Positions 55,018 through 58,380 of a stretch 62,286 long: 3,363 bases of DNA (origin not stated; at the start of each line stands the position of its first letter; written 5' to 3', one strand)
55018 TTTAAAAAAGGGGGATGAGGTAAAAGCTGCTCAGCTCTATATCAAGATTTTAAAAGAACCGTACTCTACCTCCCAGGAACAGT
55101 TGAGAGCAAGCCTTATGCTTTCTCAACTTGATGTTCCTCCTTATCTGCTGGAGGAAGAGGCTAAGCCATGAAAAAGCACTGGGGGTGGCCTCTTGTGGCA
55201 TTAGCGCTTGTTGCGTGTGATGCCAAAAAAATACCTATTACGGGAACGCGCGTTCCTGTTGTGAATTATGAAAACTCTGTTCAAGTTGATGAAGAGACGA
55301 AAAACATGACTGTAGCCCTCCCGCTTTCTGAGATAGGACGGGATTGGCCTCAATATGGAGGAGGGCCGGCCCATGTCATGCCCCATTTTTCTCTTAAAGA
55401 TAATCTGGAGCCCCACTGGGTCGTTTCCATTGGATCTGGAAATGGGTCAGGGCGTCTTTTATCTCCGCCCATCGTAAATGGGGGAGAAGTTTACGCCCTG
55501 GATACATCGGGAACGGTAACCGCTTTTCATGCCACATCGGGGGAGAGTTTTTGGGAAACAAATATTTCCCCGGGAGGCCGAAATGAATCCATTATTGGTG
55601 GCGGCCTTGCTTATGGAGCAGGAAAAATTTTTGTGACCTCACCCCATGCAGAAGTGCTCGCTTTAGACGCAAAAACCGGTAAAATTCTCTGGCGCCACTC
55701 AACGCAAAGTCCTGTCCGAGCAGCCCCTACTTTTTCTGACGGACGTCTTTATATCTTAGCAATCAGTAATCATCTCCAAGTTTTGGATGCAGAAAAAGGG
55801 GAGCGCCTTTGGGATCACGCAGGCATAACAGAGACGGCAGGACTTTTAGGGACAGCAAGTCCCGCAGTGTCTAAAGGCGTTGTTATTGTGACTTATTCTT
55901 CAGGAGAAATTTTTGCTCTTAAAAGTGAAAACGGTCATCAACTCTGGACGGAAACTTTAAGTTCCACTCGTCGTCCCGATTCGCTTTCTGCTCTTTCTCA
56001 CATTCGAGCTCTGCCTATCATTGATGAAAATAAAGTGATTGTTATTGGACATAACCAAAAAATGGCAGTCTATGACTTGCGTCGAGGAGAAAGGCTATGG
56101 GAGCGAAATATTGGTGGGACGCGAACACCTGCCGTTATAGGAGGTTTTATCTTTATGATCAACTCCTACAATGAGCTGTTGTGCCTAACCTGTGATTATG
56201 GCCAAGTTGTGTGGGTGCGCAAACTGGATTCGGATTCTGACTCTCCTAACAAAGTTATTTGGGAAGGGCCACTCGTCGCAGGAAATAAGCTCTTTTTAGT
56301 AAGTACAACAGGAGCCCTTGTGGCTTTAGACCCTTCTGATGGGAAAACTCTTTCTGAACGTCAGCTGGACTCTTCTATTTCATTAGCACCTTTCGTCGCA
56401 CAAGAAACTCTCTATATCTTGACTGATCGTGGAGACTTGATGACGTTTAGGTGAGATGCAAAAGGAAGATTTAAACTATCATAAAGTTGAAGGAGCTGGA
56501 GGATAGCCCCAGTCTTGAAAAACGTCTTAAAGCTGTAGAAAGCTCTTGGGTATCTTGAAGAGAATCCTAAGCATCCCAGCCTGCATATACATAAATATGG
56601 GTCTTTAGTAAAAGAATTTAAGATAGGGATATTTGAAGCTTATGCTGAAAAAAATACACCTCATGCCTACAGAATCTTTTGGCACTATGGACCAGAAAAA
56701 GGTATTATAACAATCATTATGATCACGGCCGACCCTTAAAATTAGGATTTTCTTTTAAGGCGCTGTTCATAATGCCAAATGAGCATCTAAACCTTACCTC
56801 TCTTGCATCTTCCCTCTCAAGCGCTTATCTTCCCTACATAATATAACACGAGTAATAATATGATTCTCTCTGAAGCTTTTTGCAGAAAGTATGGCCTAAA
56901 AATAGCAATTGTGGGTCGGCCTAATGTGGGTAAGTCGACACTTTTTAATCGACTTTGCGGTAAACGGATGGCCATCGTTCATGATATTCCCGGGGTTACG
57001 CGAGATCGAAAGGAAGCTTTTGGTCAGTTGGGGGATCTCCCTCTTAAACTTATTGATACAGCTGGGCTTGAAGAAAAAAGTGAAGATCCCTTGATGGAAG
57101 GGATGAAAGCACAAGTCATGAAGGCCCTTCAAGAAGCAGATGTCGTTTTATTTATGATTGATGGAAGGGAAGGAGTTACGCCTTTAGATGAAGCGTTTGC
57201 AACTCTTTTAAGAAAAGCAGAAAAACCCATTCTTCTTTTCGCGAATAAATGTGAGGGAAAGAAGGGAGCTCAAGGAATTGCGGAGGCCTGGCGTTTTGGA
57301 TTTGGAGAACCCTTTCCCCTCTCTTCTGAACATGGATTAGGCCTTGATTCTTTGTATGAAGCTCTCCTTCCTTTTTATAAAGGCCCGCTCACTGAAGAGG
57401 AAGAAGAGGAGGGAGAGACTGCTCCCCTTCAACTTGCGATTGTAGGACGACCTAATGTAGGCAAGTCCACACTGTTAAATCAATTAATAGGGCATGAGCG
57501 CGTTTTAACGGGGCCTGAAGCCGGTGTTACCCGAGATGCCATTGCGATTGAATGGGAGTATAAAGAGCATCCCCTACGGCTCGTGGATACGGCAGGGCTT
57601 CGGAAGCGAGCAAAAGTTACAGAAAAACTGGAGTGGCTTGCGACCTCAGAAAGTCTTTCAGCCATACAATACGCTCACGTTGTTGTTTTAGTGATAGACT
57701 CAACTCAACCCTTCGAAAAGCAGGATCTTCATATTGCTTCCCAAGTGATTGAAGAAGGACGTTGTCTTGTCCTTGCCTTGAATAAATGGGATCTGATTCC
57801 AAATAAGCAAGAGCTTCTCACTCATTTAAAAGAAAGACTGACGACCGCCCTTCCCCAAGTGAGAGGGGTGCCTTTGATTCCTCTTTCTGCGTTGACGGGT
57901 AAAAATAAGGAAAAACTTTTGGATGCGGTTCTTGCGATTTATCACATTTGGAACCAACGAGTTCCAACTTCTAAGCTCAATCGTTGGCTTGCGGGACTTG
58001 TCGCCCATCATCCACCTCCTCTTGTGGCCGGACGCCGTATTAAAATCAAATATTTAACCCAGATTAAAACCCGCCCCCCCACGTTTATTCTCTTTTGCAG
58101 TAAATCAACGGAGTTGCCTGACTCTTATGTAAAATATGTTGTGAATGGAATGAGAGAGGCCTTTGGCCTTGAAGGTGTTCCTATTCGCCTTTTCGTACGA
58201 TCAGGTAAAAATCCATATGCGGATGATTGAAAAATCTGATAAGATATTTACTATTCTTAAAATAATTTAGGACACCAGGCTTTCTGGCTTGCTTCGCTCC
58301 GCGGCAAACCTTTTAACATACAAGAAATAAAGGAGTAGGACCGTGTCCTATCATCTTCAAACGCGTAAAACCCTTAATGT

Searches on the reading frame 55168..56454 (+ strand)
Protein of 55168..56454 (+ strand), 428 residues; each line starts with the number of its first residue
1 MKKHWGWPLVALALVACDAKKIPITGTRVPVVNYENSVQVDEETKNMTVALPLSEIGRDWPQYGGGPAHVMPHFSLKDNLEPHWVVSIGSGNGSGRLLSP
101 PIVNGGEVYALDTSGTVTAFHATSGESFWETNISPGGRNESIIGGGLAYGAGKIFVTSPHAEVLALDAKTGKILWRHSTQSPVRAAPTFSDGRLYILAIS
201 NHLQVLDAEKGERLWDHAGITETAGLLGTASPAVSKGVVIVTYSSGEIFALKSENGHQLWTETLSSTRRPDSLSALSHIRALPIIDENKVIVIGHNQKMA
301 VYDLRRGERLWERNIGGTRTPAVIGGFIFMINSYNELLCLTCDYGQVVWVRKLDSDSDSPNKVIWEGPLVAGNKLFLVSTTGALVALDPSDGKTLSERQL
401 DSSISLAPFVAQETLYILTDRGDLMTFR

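Call 50: search_protein_families(library=pfam, proteins=[window:55168-56454:+], max_evalue=0.00001)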
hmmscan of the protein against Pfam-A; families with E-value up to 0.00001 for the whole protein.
window:55168-56454:+ (428 aa): 5 families
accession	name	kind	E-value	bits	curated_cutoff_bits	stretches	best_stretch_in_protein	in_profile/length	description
PF13360.13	PQQ_2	-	4.9e-63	213.3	27.6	1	114-350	2-232/233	Outer membrane protein assembly factor BamB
PF13570.13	Beta-prop_ACSF4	-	2.6e-23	83.4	133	1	107-417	21-317/329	Beta-alanine-activating enzyme, beta-propeller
PF01011.28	PQQ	-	1.3e-20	74.2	26.7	0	152-181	58-87/595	Glucose/ethanol/alcohol dehydrogenase, beta-propeller domain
PF25293.1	Beta-prop_EMC1_N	-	2e-11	44.5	34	1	153-294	33-170/219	EMC1 N-terminal beta-propeller domain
PF23727.1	Beta-prop_FAM234A_B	-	4.5e-06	25.9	26.4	0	117-182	54-121/467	FAM234A/B beta-propeller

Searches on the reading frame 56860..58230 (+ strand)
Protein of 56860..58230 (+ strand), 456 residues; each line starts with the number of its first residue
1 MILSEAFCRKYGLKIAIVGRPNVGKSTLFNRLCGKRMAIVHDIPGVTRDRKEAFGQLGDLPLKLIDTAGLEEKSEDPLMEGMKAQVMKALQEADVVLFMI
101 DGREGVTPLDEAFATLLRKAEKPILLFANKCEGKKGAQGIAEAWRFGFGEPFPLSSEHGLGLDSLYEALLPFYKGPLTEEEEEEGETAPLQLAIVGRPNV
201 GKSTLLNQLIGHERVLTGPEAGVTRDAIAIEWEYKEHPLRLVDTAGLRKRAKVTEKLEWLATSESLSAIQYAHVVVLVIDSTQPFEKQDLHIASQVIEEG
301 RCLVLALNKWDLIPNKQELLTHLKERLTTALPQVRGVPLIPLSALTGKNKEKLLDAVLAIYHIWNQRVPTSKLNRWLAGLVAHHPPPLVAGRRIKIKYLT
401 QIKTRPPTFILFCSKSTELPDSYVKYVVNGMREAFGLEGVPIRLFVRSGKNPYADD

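Call 50: search_protein_families(library=pfam, proteins=[window:56860-58230:+], max_evalue=0.00001)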
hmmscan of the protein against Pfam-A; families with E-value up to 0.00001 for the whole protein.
window:56860-58230:+ (456 aa): 11 families
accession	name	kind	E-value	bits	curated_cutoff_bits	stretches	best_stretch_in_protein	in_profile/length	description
PF01926.29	MMR_HSR1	-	4.8e-57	191.4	21.9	2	14-130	1-113/113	50S ribosome-binding GTPase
PF14714.11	KH_dom-like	-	1.3e-31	109.2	27.3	1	367-447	1-81/81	KH-domain-like of EngA bacterial GTPase enzymes, C-terminal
PF02421.24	FeoB_N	-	7.2e-30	104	27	2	191-356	2-155/156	Ferrous iron transport protein B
PF00009.33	GTP_EFTU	-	5.8e-22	78.6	26.5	1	192-359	6-184/188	Elongation factor Tu GTP binding domain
PF00350.29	Dynamin_N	-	4.9e-15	56.4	27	0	192-234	1-42/168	Dynamin family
PF04548.22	AIG1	-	7.2e-11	42.2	27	0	191-295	2-106/212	AIG1 family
PF00071.28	Ras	-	1.8e-10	41.1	21.6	0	192-357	2-156/162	Ras family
PF08477.19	Roc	-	3e-08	34.4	27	0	14-74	1-70/119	Ras of Complex, Roc, domain of DAPkinase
PF03193.22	RsgA_GTPase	-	3.1e-08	34.1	30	0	193-217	110-134/174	RsgA GTPase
PF00005.33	ABC_tran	-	1.4e-06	29.4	25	0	10-38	9-37/137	ABC transporter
PF13401.12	AAA_22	-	8.7e-06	26.5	27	0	15-116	8-104/130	AAA domain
